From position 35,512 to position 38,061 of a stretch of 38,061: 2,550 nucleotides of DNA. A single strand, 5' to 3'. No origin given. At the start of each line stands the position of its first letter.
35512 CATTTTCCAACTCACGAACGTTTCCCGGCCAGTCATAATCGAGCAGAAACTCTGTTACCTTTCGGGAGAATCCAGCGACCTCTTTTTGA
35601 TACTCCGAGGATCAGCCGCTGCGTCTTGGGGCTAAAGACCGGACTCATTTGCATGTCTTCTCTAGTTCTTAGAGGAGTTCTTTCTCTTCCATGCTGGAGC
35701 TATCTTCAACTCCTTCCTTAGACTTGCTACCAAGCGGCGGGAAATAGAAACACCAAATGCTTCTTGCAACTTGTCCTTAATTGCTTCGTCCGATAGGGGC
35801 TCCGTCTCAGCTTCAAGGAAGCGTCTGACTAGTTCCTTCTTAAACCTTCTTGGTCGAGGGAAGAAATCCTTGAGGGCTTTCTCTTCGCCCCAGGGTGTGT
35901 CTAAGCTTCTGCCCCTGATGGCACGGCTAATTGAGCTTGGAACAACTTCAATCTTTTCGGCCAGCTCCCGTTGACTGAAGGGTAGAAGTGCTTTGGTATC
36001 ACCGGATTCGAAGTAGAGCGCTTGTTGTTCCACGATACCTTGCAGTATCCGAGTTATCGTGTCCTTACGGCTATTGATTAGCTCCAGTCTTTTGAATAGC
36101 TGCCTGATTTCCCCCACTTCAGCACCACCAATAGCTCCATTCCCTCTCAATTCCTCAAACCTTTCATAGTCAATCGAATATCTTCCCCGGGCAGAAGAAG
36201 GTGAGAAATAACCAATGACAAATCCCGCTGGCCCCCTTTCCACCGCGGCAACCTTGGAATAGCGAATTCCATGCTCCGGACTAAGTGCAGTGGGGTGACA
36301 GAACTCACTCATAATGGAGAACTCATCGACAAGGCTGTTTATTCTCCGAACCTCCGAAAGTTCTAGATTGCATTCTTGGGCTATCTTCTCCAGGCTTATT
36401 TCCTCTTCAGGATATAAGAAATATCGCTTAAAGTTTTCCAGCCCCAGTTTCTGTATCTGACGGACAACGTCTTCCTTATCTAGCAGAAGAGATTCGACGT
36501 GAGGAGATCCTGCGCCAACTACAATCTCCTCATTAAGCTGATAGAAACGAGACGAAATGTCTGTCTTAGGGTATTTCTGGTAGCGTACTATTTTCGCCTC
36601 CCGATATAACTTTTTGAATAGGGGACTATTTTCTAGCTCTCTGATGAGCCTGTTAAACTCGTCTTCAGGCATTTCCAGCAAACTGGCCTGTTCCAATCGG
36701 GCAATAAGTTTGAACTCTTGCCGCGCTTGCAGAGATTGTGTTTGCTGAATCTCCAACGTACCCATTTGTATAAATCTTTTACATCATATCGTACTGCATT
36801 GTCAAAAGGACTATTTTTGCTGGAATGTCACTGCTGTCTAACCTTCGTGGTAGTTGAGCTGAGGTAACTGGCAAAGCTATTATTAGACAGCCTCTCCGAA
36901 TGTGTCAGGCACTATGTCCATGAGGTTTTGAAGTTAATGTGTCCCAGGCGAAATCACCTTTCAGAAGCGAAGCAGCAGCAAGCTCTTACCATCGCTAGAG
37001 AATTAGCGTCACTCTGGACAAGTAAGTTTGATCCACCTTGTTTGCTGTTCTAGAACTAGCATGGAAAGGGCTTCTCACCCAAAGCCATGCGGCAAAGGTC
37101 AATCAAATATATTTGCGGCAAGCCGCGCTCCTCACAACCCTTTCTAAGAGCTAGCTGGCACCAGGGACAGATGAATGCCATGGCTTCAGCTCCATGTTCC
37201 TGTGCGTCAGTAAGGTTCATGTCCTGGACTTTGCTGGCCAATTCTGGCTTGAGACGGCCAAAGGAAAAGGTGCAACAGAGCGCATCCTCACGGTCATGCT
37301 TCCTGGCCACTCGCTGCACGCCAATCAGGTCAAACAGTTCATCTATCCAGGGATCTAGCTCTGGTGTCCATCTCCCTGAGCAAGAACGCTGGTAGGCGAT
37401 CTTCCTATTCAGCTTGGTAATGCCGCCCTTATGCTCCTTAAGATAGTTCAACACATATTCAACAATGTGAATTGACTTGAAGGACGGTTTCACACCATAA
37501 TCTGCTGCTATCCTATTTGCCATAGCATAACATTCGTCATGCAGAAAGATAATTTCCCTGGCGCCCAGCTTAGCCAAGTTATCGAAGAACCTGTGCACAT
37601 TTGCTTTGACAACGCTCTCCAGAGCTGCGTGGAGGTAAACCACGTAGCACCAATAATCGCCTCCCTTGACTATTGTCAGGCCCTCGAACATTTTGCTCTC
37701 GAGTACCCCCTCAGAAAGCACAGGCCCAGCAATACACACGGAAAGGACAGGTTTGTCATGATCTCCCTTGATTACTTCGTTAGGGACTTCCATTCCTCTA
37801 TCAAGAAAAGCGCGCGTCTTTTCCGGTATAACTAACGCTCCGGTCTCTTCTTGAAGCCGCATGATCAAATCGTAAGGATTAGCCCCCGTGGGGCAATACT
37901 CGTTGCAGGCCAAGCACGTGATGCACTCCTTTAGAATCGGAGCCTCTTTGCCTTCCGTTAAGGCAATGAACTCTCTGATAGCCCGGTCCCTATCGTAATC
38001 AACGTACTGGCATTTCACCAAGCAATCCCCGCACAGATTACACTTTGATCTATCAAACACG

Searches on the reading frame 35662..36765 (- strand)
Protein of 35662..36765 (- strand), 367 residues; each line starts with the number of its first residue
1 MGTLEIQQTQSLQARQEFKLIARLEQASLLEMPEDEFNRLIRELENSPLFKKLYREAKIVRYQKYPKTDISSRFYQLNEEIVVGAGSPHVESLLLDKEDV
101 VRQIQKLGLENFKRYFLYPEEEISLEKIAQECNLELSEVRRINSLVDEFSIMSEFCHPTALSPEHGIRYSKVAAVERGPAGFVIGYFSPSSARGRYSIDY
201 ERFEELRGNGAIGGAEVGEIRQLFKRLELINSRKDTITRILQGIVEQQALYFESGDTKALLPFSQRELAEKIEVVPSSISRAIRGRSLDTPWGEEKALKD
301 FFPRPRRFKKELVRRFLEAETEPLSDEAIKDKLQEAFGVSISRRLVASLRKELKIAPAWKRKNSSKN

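Call 7: search_protein_families(library=pfam, proteins=[window:35662-36765:-], max_evalue=0.0001)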
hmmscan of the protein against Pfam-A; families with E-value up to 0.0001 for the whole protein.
window:35662-36765:- (367 aa): 1 family
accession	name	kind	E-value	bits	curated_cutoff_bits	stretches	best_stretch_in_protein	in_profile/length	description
PF04552.19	Sigma54_DBD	-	6e-24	85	22.8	1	228-362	16-159/160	Sigma-54, DNA binding domain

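Call 77: find_homologous_proteins(query=window:35662-36765:-, max_evalue=1e-20)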
Query window:35662-36765:- (367 aa): 623 proteins with E <= 1e-20 among 8000 candidates; the best 120 are listed.
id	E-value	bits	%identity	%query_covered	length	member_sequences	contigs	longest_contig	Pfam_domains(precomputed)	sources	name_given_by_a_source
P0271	1.3e-230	782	99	100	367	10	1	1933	PF04552.20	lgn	-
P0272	2.8e-201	686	89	99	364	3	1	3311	PF04552.20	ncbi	-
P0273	1.1e-178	612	79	99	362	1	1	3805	PF04552.20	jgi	jgi:DNA-directed RNA polymerase specialized sigma54-like protein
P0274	4.0e-178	610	78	99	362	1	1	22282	PF04552.20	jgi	jgi:DNA-directed RNA polymerase specialized sigma54-like protein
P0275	6.2e-178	609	78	99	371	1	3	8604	PF04552.20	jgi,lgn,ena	-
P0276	5.4e-177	606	78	99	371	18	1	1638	PF04552.20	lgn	-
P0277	7.4e-177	606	78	99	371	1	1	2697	PF04552.20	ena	-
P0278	8.2e-177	605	77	99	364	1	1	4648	PF04552.20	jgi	-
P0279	1.2e-176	605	77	99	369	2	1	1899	PF04552.20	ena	-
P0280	1.8e-175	601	78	99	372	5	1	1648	PF04552.20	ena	-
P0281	2.9e-175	600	77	99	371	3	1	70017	PF04552.20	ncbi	-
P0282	5.3e-175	599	76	99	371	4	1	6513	PF04552.20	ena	-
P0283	7.7e-175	599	77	99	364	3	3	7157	PF04552.20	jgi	-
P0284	1.0e-173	595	76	99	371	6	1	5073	PF04552.20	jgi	-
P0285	2.5e-173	594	75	99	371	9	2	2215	PF04552.20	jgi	-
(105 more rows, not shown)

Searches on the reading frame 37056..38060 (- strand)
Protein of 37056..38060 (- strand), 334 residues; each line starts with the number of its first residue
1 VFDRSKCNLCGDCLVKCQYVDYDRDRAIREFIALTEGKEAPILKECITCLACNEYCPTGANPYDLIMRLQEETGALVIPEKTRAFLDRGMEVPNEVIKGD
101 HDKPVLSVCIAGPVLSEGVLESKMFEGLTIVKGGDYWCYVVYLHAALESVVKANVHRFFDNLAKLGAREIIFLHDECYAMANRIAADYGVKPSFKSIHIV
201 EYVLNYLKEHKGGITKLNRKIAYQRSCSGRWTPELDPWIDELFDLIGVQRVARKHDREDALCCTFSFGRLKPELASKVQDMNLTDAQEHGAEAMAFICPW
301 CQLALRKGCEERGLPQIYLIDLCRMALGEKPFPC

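Call 7: search_protein_families(library=pfam, proteins=[window:37056-38060:-], max_evalue=0.0001)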
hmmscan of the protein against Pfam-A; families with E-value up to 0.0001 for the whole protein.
window:37056-38060:- (334 aa): 1 family
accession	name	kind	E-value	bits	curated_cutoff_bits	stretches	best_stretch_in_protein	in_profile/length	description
PF13187.11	Fer4_9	-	8.4e-05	23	27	0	6-60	1-51/52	4Fe-4S dicluster domain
